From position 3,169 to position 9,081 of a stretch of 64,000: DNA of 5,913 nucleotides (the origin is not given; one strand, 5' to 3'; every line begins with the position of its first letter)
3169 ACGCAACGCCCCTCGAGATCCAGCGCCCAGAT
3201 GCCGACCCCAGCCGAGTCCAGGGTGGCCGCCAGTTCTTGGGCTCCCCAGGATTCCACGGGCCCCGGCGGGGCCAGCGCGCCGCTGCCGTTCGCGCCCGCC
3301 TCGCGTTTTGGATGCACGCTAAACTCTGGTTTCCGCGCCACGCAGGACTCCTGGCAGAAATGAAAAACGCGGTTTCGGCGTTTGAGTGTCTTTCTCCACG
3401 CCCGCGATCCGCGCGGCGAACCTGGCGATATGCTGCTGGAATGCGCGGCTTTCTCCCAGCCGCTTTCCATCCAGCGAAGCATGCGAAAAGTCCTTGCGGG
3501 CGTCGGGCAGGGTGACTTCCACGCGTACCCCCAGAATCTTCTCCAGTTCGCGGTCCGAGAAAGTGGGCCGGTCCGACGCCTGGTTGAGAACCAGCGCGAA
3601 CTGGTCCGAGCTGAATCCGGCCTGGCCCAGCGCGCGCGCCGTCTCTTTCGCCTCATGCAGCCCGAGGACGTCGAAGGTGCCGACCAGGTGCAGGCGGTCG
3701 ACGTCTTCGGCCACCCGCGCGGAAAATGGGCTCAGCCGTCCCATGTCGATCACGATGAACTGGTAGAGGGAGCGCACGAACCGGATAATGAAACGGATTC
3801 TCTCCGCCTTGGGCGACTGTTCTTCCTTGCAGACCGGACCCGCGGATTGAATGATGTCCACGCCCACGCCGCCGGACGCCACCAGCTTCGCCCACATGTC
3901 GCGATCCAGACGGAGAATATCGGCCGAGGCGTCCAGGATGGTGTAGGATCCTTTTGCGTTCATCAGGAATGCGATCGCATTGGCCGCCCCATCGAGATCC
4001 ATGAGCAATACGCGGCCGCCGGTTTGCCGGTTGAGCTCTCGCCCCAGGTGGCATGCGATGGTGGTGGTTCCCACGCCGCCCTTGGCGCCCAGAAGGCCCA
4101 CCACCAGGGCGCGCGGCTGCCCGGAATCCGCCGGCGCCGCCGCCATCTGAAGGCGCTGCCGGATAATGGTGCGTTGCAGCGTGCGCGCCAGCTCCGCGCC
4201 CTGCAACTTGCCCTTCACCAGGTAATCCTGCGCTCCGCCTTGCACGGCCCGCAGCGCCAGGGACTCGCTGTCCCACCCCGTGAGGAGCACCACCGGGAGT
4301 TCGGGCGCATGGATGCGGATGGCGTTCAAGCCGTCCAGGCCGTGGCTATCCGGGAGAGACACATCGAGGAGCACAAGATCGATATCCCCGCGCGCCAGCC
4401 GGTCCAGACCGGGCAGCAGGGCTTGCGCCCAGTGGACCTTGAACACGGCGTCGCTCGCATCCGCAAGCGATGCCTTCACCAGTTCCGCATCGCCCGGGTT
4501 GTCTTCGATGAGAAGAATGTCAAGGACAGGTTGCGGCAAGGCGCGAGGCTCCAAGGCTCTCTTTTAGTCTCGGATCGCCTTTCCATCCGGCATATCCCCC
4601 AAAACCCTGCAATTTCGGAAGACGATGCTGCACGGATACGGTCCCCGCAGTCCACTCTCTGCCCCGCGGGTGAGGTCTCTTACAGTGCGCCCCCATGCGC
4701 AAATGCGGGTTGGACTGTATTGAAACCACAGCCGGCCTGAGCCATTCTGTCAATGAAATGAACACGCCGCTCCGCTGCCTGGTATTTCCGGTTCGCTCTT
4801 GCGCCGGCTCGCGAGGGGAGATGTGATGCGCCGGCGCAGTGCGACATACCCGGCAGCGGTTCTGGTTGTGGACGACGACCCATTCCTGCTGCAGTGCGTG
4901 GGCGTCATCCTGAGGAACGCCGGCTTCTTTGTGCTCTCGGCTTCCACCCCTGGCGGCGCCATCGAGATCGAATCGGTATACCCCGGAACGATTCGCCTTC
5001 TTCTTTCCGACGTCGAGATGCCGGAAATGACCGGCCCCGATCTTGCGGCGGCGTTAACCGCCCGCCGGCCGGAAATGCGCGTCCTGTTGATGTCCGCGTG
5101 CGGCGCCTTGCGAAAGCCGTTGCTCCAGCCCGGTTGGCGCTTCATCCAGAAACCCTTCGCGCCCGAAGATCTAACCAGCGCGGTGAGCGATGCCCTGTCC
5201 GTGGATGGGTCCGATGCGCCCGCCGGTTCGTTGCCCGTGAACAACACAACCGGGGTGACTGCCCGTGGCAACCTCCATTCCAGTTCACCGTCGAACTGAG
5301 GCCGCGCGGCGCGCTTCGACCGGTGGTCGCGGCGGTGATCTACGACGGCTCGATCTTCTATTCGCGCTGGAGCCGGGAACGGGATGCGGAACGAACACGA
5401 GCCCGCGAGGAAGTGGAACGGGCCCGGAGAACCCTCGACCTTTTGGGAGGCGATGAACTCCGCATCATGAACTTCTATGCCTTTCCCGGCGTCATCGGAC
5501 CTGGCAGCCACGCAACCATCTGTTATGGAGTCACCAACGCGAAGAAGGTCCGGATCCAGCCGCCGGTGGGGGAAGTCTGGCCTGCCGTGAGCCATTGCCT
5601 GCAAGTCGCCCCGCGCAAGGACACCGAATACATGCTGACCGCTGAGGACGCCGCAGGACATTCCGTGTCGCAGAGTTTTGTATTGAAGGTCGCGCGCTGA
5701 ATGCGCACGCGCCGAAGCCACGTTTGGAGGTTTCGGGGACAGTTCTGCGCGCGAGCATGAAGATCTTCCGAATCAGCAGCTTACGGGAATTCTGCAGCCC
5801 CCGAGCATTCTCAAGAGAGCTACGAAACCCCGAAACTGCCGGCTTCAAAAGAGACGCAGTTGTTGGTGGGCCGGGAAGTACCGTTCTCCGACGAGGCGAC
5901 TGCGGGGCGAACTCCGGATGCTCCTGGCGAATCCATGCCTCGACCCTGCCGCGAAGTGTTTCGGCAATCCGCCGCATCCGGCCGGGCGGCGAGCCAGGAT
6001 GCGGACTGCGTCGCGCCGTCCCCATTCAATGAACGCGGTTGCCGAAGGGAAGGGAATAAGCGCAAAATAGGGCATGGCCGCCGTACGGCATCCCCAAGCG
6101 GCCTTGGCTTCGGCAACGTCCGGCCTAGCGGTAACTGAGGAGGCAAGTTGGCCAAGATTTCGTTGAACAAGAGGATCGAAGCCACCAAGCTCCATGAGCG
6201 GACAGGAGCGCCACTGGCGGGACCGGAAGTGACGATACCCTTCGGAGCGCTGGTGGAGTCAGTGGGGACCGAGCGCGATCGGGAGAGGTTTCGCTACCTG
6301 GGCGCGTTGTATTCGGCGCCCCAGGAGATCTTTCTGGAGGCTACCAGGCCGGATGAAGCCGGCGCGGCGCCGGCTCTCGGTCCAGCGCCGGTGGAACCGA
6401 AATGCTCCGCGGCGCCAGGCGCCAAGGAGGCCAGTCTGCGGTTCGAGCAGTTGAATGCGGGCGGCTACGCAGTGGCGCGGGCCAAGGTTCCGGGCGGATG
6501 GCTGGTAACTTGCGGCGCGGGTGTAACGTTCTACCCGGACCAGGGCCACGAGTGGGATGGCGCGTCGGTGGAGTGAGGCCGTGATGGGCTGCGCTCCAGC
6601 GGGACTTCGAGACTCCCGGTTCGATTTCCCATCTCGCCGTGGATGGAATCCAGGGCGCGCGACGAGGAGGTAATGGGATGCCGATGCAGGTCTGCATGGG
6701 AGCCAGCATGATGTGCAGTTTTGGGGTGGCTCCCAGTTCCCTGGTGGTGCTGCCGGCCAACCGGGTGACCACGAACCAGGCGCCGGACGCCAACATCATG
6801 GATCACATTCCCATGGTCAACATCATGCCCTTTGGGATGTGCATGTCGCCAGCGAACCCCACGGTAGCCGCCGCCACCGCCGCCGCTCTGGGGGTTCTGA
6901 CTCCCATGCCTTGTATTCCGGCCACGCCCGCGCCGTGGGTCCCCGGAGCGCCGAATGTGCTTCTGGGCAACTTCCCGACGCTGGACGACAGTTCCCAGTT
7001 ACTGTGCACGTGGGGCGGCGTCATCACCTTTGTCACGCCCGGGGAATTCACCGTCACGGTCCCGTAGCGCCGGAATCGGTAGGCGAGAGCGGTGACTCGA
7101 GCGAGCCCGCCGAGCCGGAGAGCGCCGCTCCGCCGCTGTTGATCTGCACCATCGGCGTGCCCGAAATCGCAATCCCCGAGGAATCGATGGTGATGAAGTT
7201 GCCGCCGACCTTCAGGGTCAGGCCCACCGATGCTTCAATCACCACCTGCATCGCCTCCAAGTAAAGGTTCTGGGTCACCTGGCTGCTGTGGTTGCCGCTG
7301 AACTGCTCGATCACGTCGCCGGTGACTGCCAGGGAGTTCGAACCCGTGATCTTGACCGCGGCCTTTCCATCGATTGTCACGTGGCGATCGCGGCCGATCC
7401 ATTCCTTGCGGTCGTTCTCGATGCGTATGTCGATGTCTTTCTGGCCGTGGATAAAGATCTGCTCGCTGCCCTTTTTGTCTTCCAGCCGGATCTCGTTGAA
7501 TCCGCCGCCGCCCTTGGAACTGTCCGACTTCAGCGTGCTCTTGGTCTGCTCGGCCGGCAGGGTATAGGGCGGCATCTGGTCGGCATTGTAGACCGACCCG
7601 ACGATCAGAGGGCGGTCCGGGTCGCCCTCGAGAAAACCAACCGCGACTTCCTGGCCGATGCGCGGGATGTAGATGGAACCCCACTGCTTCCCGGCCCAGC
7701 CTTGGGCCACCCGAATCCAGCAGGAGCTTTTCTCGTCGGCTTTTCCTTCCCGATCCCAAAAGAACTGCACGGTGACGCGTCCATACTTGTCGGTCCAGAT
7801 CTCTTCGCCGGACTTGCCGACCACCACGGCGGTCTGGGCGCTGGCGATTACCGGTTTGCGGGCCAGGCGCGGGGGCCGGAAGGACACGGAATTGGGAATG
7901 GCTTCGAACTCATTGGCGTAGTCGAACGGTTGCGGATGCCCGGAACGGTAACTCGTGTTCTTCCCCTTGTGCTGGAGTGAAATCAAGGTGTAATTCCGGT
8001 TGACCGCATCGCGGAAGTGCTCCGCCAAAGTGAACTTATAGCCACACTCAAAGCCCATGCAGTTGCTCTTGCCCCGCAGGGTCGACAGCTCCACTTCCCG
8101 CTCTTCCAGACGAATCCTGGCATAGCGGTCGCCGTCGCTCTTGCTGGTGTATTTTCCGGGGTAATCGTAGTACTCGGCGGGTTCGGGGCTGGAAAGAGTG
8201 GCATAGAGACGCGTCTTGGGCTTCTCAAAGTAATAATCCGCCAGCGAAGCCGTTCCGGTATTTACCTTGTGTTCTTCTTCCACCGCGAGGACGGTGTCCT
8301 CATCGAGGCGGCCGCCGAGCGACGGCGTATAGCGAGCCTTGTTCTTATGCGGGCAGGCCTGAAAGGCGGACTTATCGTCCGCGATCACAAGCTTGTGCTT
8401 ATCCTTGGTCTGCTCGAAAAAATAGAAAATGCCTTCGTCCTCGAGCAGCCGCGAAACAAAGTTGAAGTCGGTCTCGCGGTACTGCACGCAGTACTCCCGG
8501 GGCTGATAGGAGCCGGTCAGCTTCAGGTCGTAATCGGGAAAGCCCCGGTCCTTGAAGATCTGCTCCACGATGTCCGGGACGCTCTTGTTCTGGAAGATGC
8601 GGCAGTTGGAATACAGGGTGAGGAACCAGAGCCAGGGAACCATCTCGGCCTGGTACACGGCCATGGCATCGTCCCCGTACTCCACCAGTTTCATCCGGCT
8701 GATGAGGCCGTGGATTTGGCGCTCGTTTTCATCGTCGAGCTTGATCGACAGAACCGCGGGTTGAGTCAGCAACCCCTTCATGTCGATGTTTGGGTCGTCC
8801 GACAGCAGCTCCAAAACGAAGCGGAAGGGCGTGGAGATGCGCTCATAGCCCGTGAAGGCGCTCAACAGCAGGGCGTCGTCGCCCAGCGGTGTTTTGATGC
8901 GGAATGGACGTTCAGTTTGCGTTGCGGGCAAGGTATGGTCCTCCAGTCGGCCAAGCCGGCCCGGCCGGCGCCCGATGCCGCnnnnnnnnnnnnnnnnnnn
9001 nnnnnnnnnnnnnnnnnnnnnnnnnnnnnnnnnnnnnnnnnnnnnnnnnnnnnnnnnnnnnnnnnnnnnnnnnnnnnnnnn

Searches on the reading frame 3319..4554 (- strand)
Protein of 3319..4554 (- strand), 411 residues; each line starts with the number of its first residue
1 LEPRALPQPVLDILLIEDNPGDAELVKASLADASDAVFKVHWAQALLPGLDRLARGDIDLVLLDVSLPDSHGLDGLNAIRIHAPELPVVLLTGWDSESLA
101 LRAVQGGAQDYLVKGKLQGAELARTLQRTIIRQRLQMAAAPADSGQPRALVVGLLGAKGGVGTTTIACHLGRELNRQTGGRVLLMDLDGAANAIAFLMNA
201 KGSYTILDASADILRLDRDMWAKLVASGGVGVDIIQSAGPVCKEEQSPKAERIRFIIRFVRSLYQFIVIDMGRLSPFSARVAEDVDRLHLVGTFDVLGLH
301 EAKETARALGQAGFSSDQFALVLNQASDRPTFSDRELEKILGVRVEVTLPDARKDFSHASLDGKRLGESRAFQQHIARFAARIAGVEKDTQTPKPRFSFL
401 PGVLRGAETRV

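Call 15: search_protein_families(library=pfam, proteins=[window:3319-4554:-], max_evalue=0.001)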
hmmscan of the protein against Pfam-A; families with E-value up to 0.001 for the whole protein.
window:3319-4554:- (411 aa): 6 families
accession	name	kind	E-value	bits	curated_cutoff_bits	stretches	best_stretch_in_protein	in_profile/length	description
PF00072.30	Response_reg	-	1.2e-18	67.7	30.2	1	13-115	1-100/111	Response regulator receiver domain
PF01656.29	CbiA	-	6.7e-08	33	25.4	1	155-298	4-54/125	CobQ/CobB/MinD/ParA nucleotide binding domain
PF13614.12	AAA_31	-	3e-07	31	27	1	152-270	4-124/177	AAA domain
PF00142.24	Fer4_NifH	-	8.7e-05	22.6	25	1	157-240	7-89/271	4Fe-4S iron sulfur cluster binding proteins, NifH/frxC family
PF06564.18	CBP_BcsQ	-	0.00032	20.8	21.3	1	151-189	3-40/234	Cellulose biosynthesis protein BcsQ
PF10609.15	ParA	-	0.00044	20.2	27.1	1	152-203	6-56/246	NUBPL iron-transfer P-loop NTPase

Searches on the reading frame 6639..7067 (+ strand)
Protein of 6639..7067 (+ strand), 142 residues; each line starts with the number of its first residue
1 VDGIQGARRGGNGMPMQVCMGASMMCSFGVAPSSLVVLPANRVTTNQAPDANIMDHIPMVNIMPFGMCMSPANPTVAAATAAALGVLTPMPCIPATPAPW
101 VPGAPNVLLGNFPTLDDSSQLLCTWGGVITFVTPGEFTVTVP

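Call 60: search_protein_families(library=pfam, proteins=[window:6639-7067:+], max_evalue=0.001)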
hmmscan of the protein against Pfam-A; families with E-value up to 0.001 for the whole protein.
window:6639-7067:+ (142 aa): 1 family
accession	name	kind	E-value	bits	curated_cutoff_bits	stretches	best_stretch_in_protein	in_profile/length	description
PF14107.11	DUF4280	-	2.1e-34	118.9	26.3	1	18-135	1-108/109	Domain of unknown function (DUF4280)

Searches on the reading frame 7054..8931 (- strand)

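Call 15: search_protein_families(library=pfam, proteins=[window:7054-8931:-], max_evalue=0.001)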
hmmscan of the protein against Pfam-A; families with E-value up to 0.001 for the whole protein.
window:7054-8931:- (625 aa): 4 families
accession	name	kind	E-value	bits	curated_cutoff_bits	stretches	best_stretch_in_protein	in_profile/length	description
PF05954.17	Phage_GPD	-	2.2e-98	329.7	30.1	1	30-325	2-303/305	Phage tail baseplate hub (GPD)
PF22178.3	Gp5_trimer_C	-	1.6e-28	99.5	30.9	1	465-558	1-94/112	Bacteriophage T4 gp5 C-terminal trimerisation domain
PF04717.18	Phage_base_V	-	7.1e-15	55.6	23.8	1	381-448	12-75/75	Type VI secretion system/phage-baseplate injector OB domain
PF20093.5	DUF6484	-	1.8e-05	25.8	27.6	1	424-445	38-59/61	Domain of unknown function (DUF6484)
